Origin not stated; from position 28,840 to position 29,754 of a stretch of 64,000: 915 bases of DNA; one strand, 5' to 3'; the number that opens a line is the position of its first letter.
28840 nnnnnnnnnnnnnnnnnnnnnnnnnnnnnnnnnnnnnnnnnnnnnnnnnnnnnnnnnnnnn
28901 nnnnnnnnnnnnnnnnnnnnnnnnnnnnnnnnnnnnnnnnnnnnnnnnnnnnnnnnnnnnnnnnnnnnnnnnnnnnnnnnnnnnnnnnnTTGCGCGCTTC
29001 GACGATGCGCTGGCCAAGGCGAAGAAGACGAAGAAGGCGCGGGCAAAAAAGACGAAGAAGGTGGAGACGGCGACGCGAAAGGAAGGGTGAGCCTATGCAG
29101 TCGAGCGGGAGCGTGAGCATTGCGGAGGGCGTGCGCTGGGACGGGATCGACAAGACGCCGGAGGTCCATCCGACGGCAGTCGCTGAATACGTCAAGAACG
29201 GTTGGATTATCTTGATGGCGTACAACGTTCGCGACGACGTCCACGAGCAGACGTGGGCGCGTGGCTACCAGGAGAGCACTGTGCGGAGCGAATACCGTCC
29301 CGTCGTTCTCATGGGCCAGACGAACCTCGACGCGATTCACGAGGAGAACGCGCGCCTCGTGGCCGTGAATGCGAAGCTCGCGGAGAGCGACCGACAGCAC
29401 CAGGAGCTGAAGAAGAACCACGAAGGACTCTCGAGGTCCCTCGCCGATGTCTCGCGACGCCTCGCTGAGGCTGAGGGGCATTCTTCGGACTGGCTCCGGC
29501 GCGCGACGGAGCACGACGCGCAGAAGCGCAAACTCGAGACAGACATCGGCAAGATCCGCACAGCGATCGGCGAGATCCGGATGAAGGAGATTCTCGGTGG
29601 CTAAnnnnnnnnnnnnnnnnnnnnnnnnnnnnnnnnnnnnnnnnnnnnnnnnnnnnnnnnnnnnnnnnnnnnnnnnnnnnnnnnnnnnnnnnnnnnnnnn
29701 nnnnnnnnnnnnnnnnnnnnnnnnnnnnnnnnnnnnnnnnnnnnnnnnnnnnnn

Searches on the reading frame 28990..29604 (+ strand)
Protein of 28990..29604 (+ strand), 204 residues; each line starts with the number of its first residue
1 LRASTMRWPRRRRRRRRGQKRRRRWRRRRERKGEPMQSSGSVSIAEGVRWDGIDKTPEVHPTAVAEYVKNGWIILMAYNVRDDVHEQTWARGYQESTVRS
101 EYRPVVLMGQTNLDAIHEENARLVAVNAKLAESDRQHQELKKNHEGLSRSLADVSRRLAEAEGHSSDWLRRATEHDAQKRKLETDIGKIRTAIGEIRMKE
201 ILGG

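Call 21: search_protein_families(library=pfam, proteins=[window:28990-29604:+], max_evalue=0.01)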
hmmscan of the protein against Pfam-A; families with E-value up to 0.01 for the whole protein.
window:28990-29604:+ (204 aa): 2 families
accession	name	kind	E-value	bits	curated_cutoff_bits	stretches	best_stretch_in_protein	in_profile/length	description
PF19220.6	Rod_CreS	-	0.0012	18.4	100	1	118-185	3-70/359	Crescentin, rod domain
PF11690.13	DUF3287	-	0.0049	17.2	27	1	125-172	52-99/121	Protein of unknown function (DUF3287)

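Call 75: search_protein_families(library=phrogs, proteins=[window:28990-29604:+], max_evalue=0.001)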
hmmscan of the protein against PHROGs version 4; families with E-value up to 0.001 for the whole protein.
window:28990-29604:+ (204 aa): 0 families
